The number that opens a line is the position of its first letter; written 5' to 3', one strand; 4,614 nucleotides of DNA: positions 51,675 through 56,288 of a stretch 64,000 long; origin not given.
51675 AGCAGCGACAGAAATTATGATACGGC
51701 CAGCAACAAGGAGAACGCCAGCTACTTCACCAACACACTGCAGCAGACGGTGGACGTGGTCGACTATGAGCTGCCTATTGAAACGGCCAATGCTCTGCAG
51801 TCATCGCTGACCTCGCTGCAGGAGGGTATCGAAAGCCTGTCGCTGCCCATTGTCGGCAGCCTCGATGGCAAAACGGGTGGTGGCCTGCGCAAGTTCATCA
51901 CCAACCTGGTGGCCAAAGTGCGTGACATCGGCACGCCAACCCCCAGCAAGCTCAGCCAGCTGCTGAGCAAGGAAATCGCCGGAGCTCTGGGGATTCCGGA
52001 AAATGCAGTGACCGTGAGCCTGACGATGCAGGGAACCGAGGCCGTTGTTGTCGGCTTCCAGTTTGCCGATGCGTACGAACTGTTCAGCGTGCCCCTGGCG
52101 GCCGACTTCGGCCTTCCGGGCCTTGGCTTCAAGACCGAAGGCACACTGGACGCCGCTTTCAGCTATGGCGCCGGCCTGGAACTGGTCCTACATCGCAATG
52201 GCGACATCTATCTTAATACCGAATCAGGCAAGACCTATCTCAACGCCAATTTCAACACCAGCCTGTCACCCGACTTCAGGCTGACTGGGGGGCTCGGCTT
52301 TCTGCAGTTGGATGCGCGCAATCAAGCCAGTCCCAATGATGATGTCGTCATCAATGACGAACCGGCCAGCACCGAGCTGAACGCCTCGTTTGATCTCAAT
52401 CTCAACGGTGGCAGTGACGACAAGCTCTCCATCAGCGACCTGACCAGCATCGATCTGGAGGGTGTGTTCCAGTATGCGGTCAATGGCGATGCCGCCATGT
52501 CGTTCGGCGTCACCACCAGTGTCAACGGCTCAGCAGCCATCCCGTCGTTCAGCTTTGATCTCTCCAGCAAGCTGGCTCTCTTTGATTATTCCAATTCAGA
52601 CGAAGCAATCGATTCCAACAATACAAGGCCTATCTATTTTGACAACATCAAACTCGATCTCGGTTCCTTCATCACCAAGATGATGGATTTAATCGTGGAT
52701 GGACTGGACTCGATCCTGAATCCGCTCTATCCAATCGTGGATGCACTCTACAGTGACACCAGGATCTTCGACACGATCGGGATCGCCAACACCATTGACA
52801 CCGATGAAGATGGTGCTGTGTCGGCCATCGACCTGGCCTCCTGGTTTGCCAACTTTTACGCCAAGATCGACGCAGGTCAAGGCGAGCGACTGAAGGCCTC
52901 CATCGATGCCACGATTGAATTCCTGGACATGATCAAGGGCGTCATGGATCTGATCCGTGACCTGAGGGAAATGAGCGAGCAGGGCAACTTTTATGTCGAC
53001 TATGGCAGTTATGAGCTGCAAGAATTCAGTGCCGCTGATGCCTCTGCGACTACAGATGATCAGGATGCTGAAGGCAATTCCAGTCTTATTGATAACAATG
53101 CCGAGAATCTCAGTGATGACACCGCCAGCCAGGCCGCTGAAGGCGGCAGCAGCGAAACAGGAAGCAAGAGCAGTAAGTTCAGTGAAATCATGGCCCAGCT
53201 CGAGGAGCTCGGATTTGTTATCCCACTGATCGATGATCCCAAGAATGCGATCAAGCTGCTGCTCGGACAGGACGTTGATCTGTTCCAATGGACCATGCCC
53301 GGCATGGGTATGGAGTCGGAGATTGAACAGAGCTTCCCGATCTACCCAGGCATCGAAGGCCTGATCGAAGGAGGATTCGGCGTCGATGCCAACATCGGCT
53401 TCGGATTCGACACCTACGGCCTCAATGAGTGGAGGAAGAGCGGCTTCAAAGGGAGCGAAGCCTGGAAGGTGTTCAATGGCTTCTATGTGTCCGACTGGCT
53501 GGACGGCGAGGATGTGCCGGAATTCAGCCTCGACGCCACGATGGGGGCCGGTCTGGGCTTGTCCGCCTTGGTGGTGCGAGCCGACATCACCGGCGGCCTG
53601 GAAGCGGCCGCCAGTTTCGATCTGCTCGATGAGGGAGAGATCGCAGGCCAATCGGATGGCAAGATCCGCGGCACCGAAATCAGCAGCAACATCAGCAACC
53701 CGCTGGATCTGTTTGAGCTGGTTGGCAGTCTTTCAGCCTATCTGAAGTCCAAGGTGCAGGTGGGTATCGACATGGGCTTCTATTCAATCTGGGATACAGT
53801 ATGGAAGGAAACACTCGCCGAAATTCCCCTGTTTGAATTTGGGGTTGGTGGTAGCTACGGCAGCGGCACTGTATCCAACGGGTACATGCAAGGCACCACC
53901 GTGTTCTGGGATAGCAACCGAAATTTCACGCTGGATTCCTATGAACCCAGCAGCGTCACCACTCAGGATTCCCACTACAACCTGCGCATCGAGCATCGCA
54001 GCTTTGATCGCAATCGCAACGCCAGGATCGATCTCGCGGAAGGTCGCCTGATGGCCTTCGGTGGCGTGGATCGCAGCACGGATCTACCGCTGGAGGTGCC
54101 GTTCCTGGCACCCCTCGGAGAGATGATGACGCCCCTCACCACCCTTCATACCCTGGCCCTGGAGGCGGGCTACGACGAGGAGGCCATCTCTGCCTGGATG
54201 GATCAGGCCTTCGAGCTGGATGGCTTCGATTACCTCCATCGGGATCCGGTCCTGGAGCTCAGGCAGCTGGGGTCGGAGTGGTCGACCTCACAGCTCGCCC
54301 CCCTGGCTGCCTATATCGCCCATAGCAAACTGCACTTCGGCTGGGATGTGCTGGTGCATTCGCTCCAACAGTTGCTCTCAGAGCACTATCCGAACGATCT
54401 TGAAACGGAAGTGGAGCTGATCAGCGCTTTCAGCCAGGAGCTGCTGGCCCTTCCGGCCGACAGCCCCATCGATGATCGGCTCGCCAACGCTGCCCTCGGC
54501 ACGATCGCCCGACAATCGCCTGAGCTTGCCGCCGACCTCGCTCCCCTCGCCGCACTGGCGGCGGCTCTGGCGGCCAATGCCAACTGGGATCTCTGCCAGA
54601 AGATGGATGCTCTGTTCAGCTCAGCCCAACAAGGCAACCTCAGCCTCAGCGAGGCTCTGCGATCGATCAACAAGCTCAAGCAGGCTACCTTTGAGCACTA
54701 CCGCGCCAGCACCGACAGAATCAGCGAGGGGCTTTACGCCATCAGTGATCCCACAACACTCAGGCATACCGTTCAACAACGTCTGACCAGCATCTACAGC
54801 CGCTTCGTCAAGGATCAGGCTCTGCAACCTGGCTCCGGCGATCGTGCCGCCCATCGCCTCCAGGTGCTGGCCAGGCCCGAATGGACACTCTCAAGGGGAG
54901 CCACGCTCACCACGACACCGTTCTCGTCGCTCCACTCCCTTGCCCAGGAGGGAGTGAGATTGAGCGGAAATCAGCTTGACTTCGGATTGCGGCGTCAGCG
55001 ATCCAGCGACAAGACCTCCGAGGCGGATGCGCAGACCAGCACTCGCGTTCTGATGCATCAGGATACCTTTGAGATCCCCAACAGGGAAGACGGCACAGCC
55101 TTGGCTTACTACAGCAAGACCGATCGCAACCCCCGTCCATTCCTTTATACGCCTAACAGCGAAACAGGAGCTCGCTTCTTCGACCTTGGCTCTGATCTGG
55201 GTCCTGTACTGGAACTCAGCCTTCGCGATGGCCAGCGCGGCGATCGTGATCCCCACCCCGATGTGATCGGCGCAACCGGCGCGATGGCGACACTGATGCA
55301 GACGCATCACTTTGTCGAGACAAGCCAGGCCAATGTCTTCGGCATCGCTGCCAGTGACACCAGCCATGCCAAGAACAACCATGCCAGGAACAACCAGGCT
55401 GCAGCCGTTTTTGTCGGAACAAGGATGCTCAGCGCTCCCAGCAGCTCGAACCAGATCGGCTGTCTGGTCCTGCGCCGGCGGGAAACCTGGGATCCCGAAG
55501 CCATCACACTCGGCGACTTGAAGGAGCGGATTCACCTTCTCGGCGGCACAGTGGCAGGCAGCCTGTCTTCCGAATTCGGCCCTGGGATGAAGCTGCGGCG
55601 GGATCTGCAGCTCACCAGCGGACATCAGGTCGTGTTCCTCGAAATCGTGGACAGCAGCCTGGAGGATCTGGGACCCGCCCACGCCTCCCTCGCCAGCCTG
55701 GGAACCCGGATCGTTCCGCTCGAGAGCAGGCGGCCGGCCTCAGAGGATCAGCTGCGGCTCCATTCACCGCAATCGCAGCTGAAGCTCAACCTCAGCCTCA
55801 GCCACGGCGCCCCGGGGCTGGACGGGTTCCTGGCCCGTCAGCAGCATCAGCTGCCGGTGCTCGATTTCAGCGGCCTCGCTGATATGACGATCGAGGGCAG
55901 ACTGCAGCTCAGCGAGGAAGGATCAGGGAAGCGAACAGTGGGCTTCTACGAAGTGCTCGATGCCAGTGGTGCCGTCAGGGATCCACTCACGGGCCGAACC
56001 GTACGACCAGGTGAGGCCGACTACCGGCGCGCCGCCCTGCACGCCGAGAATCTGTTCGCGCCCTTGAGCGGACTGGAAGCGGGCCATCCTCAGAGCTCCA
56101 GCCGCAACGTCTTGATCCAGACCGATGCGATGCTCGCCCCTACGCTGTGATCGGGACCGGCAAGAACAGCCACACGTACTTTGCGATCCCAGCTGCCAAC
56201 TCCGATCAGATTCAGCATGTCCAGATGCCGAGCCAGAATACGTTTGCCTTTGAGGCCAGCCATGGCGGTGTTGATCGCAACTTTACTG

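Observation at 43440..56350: Compositionally foreign ~13-kb island wedged between hisIE and mpg, holding only one locus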

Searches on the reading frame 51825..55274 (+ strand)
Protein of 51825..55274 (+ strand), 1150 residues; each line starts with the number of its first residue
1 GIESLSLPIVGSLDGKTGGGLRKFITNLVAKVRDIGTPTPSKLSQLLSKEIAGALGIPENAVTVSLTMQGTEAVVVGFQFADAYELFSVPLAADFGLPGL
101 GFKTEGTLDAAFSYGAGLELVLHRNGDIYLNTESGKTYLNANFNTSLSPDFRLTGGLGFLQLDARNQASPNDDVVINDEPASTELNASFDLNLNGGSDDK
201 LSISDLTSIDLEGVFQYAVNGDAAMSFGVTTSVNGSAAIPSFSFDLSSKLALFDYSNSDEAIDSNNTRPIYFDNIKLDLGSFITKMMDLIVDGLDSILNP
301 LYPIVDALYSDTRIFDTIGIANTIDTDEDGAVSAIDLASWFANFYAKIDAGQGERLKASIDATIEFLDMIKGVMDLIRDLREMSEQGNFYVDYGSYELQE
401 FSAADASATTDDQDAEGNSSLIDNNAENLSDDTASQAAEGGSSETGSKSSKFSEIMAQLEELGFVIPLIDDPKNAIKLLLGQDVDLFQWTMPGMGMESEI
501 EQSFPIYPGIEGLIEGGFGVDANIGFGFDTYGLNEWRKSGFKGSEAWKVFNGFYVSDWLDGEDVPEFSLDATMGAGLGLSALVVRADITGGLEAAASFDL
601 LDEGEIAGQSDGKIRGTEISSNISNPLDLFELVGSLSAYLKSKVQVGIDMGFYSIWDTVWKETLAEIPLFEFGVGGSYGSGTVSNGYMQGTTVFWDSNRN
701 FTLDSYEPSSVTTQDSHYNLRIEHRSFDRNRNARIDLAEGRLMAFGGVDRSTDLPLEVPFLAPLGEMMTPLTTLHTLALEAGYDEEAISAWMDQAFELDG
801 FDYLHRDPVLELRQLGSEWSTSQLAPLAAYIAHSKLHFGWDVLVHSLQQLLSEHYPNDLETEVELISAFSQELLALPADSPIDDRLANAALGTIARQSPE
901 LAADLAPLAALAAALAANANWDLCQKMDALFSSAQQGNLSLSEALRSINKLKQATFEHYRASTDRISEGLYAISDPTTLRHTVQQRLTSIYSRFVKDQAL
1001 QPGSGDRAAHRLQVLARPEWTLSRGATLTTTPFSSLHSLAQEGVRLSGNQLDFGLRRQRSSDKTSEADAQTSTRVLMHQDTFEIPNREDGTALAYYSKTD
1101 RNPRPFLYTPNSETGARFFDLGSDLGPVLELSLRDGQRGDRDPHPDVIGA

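Call 58: search_protein_representatives(protein=window:51825-55274:+)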
Query: 1150 residues. Proteins with E-value up to 0.001 (for the whole library): 1192; up to 1e-10: 758; up to 1e-30: 191. The best 150 are listed.
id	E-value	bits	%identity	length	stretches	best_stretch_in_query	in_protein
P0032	0.0e+00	1593.7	67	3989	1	1-1148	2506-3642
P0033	0.0e+00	1169.2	53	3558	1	1-1143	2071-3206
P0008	0.0e+00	1164.1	55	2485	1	1-997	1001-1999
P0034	4.2e-299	1011.9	52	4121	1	1-1001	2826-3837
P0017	4.3e-273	925.8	64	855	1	1-739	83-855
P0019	5.8e-268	908.8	63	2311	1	1-682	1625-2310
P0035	3.9e-263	892.8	48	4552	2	1-940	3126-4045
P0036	5.5e-214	730.1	43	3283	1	1-1010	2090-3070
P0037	1.8e-192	658.8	54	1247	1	378-1005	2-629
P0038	3.3e-189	648.1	40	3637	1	2-994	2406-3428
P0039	8.8e-188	643.3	40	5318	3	1-389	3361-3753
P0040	2.4e-181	622.0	40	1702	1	3-996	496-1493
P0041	2.0e-177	609.0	38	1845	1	1-993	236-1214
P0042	2.6e-157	542.4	37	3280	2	239-999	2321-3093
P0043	3.8e-148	512.1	39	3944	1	1-875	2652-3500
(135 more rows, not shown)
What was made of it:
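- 51765..56138 (+): Conserved C-terminal module of about 1,450 aa, function unknown. It hits 1192 cluster representatives (call 58).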

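Call 63: list_cluster_members(proteins=[P0032, P0033, P0034, P0035, P0036, P0038, P0039])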
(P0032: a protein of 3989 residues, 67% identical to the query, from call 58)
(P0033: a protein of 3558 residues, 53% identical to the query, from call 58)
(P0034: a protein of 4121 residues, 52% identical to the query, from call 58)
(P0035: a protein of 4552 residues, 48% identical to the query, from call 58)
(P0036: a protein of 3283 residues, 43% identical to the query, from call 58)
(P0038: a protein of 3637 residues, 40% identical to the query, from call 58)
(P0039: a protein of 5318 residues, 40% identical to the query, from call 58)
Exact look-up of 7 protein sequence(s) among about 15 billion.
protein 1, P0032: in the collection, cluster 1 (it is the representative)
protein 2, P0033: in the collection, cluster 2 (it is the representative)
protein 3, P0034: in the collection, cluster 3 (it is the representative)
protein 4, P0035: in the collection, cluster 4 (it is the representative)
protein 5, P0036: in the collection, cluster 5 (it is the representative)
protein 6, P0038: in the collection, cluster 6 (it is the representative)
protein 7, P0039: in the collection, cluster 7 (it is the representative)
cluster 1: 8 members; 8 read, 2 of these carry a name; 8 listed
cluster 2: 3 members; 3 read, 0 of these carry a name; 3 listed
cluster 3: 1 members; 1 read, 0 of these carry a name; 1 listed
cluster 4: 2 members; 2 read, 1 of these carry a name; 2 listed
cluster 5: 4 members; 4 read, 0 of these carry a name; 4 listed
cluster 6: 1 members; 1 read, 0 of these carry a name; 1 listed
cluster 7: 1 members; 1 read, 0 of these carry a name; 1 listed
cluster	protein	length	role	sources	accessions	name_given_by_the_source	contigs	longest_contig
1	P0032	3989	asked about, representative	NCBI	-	-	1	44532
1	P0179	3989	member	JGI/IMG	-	hypothetical protein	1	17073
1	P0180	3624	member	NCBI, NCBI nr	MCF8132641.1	MAG: hypothetical protein K9J72_05920, partial [Synechococcus sp. Tobar2m-G35] | hypothetical protein [Synechococcus sp. Tobar2m-G35]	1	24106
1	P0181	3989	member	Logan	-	-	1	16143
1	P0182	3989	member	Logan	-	-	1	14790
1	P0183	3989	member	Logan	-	-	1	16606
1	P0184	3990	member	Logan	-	-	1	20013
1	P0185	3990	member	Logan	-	-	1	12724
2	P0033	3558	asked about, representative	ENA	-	-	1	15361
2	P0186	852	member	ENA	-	-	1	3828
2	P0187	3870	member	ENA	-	-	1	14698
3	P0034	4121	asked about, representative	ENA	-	-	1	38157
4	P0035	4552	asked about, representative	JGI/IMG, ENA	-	-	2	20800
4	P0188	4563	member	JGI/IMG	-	hypothetical protein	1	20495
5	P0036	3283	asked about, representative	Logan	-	-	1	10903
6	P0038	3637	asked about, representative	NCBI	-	-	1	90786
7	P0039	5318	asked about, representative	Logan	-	-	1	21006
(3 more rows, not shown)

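Call 65: find_encoding_contigs(protein=P0032, flank=10000, max_places=4)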
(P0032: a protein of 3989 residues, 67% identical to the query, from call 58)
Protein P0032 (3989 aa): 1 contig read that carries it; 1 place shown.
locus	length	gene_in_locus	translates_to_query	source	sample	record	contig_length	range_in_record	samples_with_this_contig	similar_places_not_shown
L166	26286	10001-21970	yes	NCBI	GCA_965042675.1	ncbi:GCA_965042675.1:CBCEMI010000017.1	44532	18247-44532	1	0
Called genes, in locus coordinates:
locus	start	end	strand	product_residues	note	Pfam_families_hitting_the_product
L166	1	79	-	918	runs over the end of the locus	PF00133:tRNA-synt_1, PF09334:tRNA-synt_1g (faint), PF13603:tRNA-synt_1_2 (weak), PF08264:Anticodon_1, PF10458:Val_tRNA-synt_C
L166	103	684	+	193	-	-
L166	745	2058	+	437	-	-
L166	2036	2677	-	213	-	PF13640:2OG-FeII_Oxy_3 (weak)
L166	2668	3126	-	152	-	-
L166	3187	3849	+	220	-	PF00196:GerE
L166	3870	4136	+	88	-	-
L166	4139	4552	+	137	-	-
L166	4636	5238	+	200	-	-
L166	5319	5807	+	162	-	PF09988:DUF2227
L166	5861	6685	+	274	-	PF01503:PRA-PH (faint), PF03819:MazG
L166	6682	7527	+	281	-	PF17284:Spermine_synt_N (weak), PF01564:Spermine_synth, PF13649:Methyltransf_25 (faint)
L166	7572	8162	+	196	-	PF13640:2OG-FeII_Oxy_3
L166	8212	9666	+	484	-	PF13428:TPR_14 (faint), PF14559:TPR_19 (faint), PF13432:TPR_16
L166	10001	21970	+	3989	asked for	PF07691:PA14, PF10528:GLEYA (faint), PF03160:Calx-beta (faint), PF07691:PA14, PF13448:DUF4114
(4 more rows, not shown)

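Call 70: search_protein_families(library=pfam, proteins=[P0032], max_evalue=1)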
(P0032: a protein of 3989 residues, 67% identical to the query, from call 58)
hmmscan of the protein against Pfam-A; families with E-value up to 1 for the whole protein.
P0032 (3989 aa): 13 families
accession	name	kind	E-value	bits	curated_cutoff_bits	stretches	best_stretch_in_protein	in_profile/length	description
PF07691.17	PA14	-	1.2e-45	155.4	24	3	1064-1179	2-125/147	PA14 domain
PF13448.11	DUF4114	-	1.4e-08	36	27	1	3929-3977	26-82/85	Domain of unknown function (DUF4114)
PF03160.20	Calx-beta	-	3.8e-08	33.8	27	2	646-744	39-118/119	Calx-beta domain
PF10528.15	GLEYA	-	4.6e-06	27.3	26.2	2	1106-1183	1-87/91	GLEYA domain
PF13405.12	EF-hand_6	-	0.00057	19.8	25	0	2831-2850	7-26/30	EF-hand domain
PF00386.27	C1q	-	0.0022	18.7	23.7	1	360-425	38-106/127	C1q domain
PF13202.12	EF-hand_5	-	0.0022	17.8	25.9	1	3230-3243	7-20/25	EF hand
PF00036.39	EF-hand_1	-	0.0022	17.8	25.4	0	2831-2851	7-27/29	EF hand domain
PF00404.24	Dockerin_1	-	0.07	13.8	22.9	1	2832-2847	35-50/57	Dockerin type I domain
PF11954.13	DUF3471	-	0.073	13.9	29.3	0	1391-1451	35-90/103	Domain of unknown function (DUF3471)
PF24798.1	Ig-CFAP74_4th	-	0.11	13.1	28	0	529-590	21-81/95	CFAP74 forth Ig-like domain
PF13499.12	EF-hand_7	-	0.27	12.1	30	0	2831-2873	9-46/67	EF-hand domain pair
PF07703.20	A2M_BRD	-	0.6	10.9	22.7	0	706-798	14-125/140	Alpha-2-macroglobulin bait region domain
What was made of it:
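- On DUF4114-terminated proteins (Pfam PF13448): Homologue P0032 scores 36 bits (call 70).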

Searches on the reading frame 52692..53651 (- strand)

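Call 76: search_protein_families(library=pfam, proteins=[window:52692-53651:-], max_evalue=0.01)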
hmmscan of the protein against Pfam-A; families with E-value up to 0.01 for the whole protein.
window:52692-53651:- (320 aa): 1 family
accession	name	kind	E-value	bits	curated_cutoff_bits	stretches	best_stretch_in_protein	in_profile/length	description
PF21415.2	SMK1_alpha_su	-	0.0037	17.6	27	1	157-182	10-35/62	SMK1 alpha subunit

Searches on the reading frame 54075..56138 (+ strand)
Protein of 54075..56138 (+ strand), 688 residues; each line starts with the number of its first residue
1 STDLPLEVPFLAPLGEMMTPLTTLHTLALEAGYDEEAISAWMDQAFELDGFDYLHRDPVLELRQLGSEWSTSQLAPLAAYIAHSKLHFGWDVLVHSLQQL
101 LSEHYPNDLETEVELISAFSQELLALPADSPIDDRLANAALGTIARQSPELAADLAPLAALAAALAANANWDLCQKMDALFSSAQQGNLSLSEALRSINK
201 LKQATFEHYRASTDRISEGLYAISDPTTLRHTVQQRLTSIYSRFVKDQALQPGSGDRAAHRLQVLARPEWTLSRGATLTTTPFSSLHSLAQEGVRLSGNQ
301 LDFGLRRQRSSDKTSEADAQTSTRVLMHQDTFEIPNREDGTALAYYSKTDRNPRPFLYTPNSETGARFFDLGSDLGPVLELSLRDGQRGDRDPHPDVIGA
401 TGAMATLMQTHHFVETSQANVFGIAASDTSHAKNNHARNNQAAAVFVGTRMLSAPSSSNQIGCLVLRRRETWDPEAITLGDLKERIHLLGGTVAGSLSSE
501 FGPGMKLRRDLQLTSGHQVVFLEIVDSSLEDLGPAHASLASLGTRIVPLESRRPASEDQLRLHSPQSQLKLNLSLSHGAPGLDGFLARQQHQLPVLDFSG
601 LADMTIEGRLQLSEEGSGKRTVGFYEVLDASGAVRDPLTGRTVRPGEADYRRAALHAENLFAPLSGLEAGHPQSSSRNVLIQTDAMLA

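Call 86: predict_structure(alignment_id=A2)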
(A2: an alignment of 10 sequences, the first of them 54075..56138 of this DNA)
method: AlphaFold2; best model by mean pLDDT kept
length: 688 residues; sequences in the alignment: 10
mean_pLDDT: 61.8   pTM: 0.40
mean pLDDT of the five models: 61.8, 61.4, 59.9, 55.5, 49.3
residues with pLDDT >= 90: 2; 70-90: 330; 50-70: 140; < 50: 216
segments of 3 or more residues with pLDDT < 50: 1-9, 11-15, 246-290, 292-409, 428-443, 493-506, 577-580, 591-593
pLDDT, mean of each block of 10 residues (from residue 1): 34 55 86 85 85 80 63 73 85 82 80 85 85 80 73 71 74 75 70 72 71 67 68 64 53 40 34 36 39 43 41 36 32 28 23 25 22 23 23 26 31 63 58 30 58 66 75 83 78 41 45 68 81 80 82 63 78 61 58 63 74 72 81 80 82 87 81 80 78
secondary structure, 60 per line:
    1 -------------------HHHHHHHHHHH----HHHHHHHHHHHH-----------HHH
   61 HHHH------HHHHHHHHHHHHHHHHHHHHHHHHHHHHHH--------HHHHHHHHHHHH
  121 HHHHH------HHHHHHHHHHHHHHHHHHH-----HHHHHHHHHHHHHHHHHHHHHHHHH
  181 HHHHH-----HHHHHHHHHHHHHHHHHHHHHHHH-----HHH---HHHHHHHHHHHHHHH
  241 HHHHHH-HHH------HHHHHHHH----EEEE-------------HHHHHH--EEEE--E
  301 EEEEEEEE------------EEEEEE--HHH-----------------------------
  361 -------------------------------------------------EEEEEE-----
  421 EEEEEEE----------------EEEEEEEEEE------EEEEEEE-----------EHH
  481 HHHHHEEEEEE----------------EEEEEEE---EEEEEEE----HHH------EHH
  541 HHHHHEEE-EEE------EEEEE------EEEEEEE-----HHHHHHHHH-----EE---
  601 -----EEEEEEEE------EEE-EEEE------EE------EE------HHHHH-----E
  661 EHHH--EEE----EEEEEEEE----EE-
elements in order (helices of 4 or more, strands of 3 or more residues): H20-30 H35-46 H58-64 H71-100 H109-125 H132-150 H156-185 H191-214 H226-246 H257-264 E269-272 H286-291 E294-297 E300-308 E321-326 E410-415 E421-427 E444-453 E460-466 H479-485 E486-491 E508-514 E518-524 H539-545 E546-548 E550-552 E559-563 E570-576 H582-590 E606-613 E620-622 E624-627 H650-654 E667-669 E674-681

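Call 88: fold_search(model_id=the predicted structure, library=pdb)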
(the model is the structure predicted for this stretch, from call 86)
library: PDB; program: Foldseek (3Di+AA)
matches with E <= 10: 428; with E <= 0.001: 0
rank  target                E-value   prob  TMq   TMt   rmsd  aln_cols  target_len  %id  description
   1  5cwg                  2.4e-02  0.63  0.10  0.24  12.7       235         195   14  Crystal structure of de novo designed helical repeat protein DHR10 (released 2015-12-16)
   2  6fzz                  5.9e-02  0.66  0.13  0.30  12.8       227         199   12  Crystal structure of BSE31 (BSPA14S_RS05060 gene product) from Lyme disease agent Borrelia (Borreliella) spielmanii (released 2019-03-27)
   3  6hpn                  1.4e-01  0.35  0.12  0.26  13.5       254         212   10  Crystal structure of Borrelia spielmanii WP_012665240 (BSA64) - an orthologous protein to B. burgdorferi BBA64 (released 2019-10-09)
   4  9k82_A                1.4e-01  0.33  0.10  0.22  13.0       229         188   15  Cryo-EM structure of designed zinc-induced filament Fiber-n5-Zn1-HEHE-917 (released 2025-10-29)
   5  7rmy                  1.4e-01  0.21  0.11  0.19  14.4       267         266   15  De Novo designed tunable protein pockets, D_3-337 (released 2022-08-03)
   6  8anq_A                2.8e-01  0.25  0.12  0.26  16.9       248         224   16  Crystal structure of the microbial rhodopsin from Sphingomonas paucimobilis (SpaR) (released 2023-05-03)
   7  8anq_Y                2.8e-01  0.23  0.12  0.27  16.8       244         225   16  Crystal structure of the microbial rhodopsin from Sphingomonas paucimobilis (SpaR) (released 2023-05-03)
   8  6rag_A                2.8e-01  0.07  0.08  0.08  30.2       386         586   15  Heterodimeric ABC exporter TmrAB in inward-facing wide conformation under turnover conditions (released 2019-07-31)
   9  6fl0_Q                4.6e-01  0.38  0.13  0.37  15.0       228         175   11  Crystal structure of the membrane attack complex assembly inhibitor BGA71 from Lyme disease agent Borreliella bavarien (released 2018-08-08)
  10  8qt6                  4.8e-01  0.10  0.08  0.13  21.4       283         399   10  Cryo-EM structure of Streptococcus pneumoniae NADPH oxidase (released 2024-07-24)
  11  5cwf_C                5.3e-01  0.13  0.08  0.23  16.0       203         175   10  Crystal structure of de novo designed helical repeat protein DHR8 (released 2015-12-16)
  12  5cwf_B                5.5e-01  0.13  0.09  0.23  15.7       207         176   12  Crystal structure of de novo designed helical repeat protein DHR8 (released 2015-12-16)
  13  8xma_B                5.8e-01  0.09  0.09  0.16  21.9       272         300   11  Cryo-EM structure of human ZnT1 WT, in the presence of zinc, determined in an outward-facing conformation (released 2024-10-30)
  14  7wic_R                5.8e-01  0.07  0.08  0.15  21.2       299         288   13  Cryo-EM structure of the SS-14-bound human SSTR2-Gi1 complex (released 2022-06-01)
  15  6fze_A                6.1e-01  0.11  0.11  0.23  18.4       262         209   12  BBE31 from Lyme disease agent Borrelia (Borreliella) burgdorferi playing a vital role in successful colonization of th (released 2019-03-27)
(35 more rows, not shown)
